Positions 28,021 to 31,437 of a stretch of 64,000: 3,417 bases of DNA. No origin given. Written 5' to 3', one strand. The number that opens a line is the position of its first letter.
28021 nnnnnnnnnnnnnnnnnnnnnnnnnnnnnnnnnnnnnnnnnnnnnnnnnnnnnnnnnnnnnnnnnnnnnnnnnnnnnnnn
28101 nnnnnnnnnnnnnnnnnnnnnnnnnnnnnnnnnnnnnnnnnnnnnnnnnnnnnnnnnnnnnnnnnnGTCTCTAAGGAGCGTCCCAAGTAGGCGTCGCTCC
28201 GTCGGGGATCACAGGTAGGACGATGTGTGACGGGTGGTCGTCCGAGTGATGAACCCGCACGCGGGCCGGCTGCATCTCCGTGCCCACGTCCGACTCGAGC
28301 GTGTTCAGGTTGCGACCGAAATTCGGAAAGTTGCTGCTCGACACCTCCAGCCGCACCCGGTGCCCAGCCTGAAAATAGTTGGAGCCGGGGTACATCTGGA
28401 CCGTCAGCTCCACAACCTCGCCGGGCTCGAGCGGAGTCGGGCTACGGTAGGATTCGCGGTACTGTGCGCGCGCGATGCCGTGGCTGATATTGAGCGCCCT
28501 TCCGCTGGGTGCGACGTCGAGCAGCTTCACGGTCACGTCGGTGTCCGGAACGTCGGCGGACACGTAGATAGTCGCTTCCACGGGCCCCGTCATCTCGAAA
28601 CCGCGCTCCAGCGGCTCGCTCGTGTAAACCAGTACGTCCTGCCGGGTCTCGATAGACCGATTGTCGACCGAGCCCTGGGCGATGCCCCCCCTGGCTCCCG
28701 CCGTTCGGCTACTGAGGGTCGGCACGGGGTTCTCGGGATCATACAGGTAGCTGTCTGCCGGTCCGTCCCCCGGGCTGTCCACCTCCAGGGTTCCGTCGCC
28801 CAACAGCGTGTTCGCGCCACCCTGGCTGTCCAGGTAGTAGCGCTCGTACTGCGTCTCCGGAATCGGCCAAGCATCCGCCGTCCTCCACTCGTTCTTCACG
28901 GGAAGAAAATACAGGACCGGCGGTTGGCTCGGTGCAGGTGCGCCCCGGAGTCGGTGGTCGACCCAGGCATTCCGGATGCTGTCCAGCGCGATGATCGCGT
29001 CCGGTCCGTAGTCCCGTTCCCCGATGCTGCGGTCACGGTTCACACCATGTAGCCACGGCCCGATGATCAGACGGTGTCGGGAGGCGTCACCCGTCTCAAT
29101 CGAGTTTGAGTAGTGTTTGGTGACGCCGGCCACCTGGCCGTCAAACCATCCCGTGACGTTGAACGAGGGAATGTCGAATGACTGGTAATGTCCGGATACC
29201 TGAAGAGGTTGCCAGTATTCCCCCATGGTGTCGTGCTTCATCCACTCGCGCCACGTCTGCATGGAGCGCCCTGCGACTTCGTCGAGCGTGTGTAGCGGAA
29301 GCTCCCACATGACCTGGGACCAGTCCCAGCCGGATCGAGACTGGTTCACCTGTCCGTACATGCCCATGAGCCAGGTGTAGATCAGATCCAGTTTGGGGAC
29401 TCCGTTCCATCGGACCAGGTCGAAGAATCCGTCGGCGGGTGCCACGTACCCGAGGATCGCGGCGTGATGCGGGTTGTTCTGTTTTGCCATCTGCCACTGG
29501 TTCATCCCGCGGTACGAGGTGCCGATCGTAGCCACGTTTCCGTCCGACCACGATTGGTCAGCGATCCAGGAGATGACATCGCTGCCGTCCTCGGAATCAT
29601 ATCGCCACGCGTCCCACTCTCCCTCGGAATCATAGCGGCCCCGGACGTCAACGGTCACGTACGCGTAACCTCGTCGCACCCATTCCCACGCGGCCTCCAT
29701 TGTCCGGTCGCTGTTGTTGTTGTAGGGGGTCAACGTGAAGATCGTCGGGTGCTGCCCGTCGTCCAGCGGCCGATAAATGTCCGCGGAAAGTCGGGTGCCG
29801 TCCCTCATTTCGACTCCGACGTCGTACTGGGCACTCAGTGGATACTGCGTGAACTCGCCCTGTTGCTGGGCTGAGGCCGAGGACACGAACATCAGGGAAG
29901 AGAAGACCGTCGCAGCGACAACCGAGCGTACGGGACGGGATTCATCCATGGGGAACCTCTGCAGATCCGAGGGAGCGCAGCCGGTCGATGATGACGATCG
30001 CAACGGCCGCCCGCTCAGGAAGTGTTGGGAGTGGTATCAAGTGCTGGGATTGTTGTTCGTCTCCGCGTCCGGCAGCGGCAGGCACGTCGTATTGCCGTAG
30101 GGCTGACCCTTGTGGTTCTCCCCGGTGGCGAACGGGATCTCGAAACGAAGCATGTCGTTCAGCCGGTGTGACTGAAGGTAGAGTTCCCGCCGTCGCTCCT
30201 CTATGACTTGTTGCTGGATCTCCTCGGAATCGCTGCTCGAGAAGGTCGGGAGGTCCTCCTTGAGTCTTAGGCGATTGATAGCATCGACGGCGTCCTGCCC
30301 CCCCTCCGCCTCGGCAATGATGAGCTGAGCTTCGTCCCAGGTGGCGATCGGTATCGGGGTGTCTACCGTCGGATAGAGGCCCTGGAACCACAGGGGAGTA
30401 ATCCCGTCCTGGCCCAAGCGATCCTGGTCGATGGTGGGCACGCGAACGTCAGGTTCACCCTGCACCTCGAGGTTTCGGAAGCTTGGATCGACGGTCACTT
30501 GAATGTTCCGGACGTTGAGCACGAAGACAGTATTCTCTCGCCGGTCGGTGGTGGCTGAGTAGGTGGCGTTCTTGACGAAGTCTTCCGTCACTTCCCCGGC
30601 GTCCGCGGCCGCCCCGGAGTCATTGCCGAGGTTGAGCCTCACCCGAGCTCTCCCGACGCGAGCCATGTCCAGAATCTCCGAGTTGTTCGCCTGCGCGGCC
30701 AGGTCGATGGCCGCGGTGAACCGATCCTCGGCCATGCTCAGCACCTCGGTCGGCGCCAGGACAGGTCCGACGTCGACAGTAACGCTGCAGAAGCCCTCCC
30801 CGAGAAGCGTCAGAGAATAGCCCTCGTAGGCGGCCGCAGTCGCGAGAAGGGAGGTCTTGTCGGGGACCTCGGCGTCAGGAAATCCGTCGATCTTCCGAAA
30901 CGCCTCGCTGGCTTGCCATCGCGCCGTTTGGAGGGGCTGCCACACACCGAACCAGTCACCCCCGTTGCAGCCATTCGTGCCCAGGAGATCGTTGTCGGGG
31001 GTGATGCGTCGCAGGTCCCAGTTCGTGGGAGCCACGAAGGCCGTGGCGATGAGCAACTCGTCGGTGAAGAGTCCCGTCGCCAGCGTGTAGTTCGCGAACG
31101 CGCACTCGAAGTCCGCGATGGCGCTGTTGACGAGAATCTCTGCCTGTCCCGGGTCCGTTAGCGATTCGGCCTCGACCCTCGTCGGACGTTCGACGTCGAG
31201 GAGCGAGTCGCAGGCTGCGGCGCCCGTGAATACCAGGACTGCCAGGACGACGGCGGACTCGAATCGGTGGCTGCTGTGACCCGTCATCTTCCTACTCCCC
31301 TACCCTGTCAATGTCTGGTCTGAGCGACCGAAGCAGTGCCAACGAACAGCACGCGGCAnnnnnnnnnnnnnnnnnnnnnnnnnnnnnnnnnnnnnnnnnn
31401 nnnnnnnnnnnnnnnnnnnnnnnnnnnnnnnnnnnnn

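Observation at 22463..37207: A perfect 177-bp direct repeat carrying the last 43 nt of tRNA-Ile brackets a 14.4-kb segment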

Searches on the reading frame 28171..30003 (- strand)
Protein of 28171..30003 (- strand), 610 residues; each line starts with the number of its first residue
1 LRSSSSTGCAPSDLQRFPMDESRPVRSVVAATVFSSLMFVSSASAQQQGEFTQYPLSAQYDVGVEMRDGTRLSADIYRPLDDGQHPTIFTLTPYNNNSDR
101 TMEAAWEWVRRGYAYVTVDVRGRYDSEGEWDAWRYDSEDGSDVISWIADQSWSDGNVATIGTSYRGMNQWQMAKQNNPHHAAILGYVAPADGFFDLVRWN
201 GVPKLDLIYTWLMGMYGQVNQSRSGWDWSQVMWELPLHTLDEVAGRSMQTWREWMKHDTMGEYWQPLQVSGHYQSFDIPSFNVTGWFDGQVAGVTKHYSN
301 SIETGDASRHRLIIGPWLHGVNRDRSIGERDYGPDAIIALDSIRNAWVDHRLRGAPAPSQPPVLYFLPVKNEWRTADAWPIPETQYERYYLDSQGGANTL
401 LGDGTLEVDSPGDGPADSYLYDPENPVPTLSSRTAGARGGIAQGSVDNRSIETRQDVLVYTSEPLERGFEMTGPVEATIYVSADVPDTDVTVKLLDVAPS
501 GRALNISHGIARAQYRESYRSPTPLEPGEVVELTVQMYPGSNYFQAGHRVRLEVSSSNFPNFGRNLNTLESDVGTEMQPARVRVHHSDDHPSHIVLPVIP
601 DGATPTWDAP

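Call 9: search_protein_families(library=pfam, proteins=[window:28171-30003:-], max_evalue=0.01)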
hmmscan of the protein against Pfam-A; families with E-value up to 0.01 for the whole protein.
window:28171-30003:- (610 aa): 3 families
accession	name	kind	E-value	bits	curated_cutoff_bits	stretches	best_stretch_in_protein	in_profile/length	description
PF02129.25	Peptidase_S15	-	2.1e-52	178.8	23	1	68-320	1-261/262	X-Pro dipeptidyl-peptidase (S15 family)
PF08530.16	PepX_C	-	1e-50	173.1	22.5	1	360-594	6-216/217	X-Pro dipeptidyl-peptidase C-terminal non-catalytic domain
PF05448.18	AXE1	-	8.2e-05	22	21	1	55-124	52-121/321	Acetyl xylan esterase (AXE1)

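Call 62: search_protein_families(library=ncbifam, proteins=[window:28171-30003:-], max_evalue=0.00001)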
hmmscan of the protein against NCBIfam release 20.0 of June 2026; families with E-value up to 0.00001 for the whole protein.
window:28171-30003:- (610 aa): 2 families
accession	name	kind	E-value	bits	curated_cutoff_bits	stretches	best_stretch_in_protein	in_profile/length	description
TIGR00976.1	CocE_NonD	subfamily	9.9e-124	414.3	66.3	1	64-600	1-549/550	CocE/NonD family hydrolase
NF003780.0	PRK05371.1-1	subfamily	3.5e-15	55.5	642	1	453-558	451-556/594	Xaa-Pro dipeptidyl-peptidase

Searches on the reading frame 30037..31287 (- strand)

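Call 9: search_protein_families(library=pfam, proteins=[window:30037-31287:-], max_evalue=0.01)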
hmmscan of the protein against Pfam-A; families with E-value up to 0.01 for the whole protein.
window:30037-31287:- (416 aa): 1 family
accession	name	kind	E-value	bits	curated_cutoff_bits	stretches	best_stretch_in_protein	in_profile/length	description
PF07980.17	SusD_RagB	-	6.9e-08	32.9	23.1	1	325-391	169-243/297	SusD family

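Call 62: search_protein_families(library=ncbifam, proteins=[window:30037-31287:-], max_evalue=0.00001)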
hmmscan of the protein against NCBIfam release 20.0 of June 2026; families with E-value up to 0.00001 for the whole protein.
window:30037-31287:- (416 aa): 1 family
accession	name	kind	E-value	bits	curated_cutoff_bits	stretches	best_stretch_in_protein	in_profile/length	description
NF033071.0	SusD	exception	2.1e-06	26.2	725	1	308-388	435-515/558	starch-binding outer membrane lipoprotein SusD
